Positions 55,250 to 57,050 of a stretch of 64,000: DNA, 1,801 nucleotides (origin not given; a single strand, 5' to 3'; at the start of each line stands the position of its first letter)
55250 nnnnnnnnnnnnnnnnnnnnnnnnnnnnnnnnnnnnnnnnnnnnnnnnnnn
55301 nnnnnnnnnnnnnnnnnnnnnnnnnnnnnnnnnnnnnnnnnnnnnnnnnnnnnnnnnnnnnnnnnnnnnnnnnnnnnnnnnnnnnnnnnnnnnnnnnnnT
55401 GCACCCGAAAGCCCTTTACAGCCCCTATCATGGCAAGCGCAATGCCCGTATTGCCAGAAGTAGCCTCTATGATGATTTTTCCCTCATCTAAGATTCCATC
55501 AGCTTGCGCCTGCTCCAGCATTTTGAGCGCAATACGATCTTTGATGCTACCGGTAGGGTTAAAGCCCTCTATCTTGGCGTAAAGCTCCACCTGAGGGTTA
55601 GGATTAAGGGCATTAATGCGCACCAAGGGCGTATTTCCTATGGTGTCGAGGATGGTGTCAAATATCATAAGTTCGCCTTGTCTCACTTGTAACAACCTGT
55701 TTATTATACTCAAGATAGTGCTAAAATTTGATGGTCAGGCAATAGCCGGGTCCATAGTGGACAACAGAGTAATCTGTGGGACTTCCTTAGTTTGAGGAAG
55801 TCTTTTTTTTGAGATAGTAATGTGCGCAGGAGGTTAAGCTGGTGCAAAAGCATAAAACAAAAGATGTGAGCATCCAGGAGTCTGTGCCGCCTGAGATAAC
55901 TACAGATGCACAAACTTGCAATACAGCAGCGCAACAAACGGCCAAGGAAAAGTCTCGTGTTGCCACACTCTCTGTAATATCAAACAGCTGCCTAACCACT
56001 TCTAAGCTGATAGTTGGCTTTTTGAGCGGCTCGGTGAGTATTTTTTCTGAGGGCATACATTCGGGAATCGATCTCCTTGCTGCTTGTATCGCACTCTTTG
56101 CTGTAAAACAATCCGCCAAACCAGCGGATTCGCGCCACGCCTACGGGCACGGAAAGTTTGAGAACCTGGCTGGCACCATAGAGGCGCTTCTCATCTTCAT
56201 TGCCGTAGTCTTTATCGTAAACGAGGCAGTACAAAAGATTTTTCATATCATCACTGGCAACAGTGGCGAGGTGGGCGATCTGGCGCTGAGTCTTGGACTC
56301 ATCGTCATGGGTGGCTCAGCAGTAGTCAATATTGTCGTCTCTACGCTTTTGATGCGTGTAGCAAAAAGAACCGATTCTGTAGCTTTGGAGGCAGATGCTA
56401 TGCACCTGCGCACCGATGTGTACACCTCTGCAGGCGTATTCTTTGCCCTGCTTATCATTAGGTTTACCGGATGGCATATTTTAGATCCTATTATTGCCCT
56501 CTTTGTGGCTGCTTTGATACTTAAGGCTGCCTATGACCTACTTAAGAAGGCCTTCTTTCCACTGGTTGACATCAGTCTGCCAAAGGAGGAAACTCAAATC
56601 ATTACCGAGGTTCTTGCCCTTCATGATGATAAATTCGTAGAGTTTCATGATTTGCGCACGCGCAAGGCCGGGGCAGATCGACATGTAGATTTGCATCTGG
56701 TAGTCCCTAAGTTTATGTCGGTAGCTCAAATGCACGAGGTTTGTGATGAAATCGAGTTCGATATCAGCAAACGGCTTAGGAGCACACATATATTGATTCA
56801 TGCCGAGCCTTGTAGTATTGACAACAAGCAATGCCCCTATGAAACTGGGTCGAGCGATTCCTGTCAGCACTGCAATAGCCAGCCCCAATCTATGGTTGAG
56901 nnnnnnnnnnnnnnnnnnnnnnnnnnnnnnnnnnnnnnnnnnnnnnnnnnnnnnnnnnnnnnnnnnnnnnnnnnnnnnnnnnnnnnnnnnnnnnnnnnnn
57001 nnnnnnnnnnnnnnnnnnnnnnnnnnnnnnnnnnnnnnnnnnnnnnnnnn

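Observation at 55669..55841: Structured leader with intrinsic terminator upstream of a CDF metal exporter: possible NiCo (czcD-motif)-like riboswitch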

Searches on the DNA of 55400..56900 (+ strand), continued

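Call 38: search_with_rna_model(model_id=R1, sources=[window, L001, L002, L003, L004, L005, L006, L007, L008, L009, L010, L011, L012, L013, L014, L015, L016, L017, L018, L019, L020, L021, L022, L023, L024, L025, L026, L027, L028, L029, L030, L031, L032, L033, L034, L035, L036, L037, L038, L039, L040, L041, L042, L043, L044, L045, L046, L047, L048, L049, L050, L051, L052, L053, L054, L055, L056, L057, L058, L059, L060, L061, L062, L063, L064, L065, L066, L067, L068, L069, L070, L071, L072, L073, L074, L075, L076, L077, L078, L079, L080, L081, L082, L083, L084, L085, L086, L088, L089, L092, L093, L096, L097, L098, L099, L100, L105, L106, L107, L108], max_evalue=1, make_alignment=true)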
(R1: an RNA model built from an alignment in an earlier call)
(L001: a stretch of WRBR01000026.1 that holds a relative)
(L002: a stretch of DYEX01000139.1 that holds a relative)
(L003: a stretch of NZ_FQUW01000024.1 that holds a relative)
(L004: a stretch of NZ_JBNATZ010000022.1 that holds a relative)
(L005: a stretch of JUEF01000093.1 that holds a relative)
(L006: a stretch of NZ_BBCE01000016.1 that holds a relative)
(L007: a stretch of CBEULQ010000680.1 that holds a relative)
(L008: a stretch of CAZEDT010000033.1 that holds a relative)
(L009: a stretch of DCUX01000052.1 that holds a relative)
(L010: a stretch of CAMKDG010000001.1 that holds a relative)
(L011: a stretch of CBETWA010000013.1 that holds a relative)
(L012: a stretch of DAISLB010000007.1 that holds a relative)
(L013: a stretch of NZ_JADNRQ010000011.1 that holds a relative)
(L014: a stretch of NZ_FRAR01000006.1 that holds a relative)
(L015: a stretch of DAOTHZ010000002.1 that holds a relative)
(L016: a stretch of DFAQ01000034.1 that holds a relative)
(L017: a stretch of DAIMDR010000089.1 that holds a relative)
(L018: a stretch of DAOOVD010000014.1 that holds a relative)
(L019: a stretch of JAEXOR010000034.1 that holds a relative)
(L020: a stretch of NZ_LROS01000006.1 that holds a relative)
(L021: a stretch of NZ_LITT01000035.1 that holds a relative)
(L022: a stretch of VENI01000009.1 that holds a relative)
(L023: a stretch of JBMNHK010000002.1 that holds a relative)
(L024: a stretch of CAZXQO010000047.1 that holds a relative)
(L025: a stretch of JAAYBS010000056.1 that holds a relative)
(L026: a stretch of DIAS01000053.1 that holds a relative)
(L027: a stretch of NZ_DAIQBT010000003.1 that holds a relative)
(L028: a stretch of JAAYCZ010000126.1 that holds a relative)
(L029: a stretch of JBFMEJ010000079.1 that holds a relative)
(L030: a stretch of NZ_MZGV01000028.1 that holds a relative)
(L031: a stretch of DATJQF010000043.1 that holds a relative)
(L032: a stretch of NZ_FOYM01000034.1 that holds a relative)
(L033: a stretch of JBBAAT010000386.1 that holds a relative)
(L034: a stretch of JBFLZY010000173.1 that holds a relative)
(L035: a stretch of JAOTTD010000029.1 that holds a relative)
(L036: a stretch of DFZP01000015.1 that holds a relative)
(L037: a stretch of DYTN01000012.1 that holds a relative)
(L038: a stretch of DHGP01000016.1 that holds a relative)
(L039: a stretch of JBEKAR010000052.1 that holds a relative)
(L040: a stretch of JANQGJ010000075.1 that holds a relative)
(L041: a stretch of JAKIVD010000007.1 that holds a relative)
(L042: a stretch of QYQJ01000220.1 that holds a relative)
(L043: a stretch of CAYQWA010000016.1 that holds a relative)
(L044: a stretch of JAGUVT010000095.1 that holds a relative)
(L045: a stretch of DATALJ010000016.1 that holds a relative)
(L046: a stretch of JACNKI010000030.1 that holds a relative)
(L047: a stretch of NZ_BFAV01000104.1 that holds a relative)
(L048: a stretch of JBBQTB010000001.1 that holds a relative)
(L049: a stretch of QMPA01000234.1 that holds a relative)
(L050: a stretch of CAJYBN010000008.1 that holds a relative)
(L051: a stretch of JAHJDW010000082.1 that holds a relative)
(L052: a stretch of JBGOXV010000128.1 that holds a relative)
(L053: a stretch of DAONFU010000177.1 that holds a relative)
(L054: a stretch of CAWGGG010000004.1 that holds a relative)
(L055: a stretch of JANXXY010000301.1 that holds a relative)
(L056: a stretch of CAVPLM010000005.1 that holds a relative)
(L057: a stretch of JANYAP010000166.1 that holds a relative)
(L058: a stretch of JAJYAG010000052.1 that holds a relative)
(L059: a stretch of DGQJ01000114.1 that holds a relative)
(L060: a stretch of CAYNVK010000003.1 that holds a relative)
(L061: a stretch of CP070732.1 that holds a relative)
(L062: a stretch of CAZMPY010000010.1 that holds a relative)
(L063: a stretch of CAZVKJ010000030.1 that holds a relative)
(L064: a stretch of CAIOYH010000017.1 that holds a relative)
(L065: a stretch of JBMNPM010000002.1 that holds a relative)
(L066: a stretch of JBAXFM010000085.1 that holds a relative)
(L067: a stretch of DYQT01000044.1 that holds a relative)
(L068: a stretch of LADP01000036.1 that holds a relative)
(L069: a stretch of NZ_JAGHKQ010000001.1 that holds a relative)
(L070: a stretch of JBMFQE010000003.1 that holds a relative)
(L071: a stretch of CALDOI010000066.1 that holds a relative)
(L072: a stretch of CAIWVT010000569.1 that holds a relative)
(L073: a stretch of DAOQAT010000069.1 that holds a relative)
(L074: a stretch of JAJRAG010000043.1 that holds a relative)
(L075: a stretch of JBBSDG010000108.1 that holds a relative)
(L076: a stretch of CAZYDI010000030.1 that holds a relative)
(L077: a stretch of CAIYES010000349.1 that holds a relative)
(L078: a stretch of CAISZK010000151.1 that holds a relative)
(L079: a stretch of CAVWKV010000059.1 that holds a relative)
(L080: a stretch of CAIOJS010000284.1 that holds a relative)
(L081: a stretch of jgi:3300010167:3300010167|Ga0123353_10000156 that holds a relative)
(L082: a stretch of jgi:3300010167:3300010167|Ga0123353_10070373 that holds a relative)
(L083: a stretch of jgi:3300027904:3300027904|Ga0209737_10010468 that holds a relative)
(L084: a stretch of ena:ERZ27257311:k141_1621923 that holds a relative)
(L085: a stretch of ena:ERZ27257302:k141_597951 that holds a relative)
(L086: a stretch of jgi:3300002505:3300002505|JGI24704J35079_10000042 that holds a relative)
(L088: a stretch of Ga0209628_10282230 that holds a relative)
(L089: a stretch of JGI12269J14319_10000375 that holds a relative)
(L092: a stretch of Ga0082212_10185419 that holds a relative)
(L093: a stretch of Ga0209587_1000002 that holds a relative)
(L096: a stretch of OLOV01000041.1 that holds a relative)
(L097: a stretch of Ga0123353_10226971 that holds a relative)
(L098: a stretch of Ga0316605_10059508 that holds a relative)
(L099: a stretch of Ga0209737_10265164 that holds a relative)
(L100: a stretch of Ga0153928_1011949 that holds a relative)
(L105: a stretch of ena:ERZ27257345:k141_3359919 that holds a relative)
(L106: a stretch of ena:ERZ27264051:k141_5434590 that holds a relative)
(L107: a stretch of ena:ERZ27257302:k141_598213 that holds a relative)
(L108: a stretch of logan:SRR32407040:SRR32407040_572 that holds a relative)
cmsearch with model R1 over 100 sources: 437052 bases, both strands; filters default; matches with E-value up to 1: 40.
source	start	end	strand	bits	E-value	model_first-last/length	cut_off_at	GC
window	55722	55788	+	84.1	5.3e-25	1-67/67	no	0.45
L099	1224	1290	-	78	6.7e-23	1-67/67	no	0.54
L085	401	467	+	77.6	8.8e-23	1-67/67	no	0.46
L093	4114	4184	-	77.2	1.2e-22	1-67/67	no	0.49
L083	1290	1355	+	75.3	5.4e-22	1-67/67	no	0.56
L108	1051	1121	+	75.2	6e-22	1-67/67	no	0.51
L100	20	90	-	74.5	1e-21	1-67/67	no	0.51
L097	1339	1405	-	73.8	1.7e-21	1-67/67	no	0.51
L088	1547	1612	-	73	3.4e-21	1-67/67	no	0.59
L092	943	1010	+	72.4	5.5e-21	1-67/67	no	0.49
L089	9129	9200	-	71.9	8e-21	1-67/67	no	0.5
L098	1908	1978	-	71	1.7e-20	1-67/67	no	0.51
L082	1377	1444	+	69.3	6e-20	1-67/67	no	0.5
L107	384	449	+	68.3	1.3e-19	1-67/67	no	0.47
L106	454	521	+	66.1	7.9e-19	1-67/67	no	0.49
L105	332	397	+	65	1.8e-18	1-67/67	no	0.58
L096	781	848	-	51.2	9.6e-14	1-67/67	no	0.41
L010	1419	1486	+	50.1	2.3e-13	1-67/67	no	0.56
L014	1363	1428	+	48.6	7.3e-13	1-67/67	no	0.58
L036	1360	1441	+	32.4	2.7e-07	1-67/67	no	0.55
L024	1387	1458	+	30.9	8.6e-07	1-67/67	no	0.6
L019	1338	1412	+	29.8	2.1e-06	1-67/67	no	0.63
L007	1035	1106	+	29.6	2.3e-06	1-67/67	no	0.6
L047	1398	1469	+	29.5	2.5e-06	1-67/67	no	0.57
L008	1344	1410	+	28.9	3.9e-06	1-67/67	no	0.51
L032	1369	1443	+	28.7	4.8e-06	1-67/67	no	0.65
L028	1360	1425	+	28.1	7.9e-06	1-67/67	no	0.44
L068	1336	1412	+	27.8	9.8e-06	1-67/67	no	0.58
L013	1370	1444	+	27.2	1.6e-05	1-67/67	no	0.57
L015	1358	1425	+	26.9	1.9e-05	1-67/67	no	0.46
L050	1364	1440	+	26.9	1.9e-05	1-67/67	no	0.6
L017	1353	1419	+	26.9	2e-05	1-67/67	no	0.45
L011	1344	1416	+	24.5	0.00013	1-67/67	no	0.59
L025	1353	1418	+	24.4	0.00014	1-67/67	no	0.44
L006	1335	1399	+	23.1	0.00038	1-67/67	no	0.51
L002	1378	1443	+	21.7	0.0012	1-67/67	no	0.53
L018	1375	1446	+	21.2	0.0017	1-67/67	no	0.53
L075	1344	1417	+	20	0.0044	15-60/67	no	0.59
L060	148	212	+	17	0.047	1-67/67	no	0.51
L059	1353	1419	+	15.6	0.14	1-67/67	no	0.54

Alignment A3: 40 matches aligned to the model, 116 columns, each read 5' to 3' on its own strand. Consensus structure (alignment columns), stored with it:
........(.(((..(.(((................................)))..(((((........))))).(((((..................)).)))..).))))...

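Call 63: build_rna_model(alignment_id=A4, structure=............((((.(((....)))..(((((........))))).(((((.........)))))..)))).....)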
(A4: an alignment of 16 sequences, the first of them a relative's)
Model R2 built from alignment A4 (16 sequences, 78 columns); structure: as given.
model positions 67; base pairs 17; branch points 2; effective number of sequences 3.25; information 0.838 bits per position. Calibrated on 0.2 Mb of random sequence (short: E-values are rough).
structure used (alignment columns):
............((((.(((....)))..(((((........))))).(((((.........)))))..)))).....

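Call 64: search_with_rna_model(model_id=R2, source=window, max_evalue=10, show_alignments=1)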
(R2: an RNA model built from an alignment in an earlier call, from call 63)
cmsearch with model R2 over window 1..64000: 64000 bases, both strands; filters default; matches with E-value up to 10: 2.
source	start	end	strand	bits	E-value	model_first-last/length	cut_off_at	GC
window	55722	55788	+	82.3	1.6e-20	1-67/67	no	0.45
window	40045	40109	-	13.4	0.21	1-67/67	no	0.58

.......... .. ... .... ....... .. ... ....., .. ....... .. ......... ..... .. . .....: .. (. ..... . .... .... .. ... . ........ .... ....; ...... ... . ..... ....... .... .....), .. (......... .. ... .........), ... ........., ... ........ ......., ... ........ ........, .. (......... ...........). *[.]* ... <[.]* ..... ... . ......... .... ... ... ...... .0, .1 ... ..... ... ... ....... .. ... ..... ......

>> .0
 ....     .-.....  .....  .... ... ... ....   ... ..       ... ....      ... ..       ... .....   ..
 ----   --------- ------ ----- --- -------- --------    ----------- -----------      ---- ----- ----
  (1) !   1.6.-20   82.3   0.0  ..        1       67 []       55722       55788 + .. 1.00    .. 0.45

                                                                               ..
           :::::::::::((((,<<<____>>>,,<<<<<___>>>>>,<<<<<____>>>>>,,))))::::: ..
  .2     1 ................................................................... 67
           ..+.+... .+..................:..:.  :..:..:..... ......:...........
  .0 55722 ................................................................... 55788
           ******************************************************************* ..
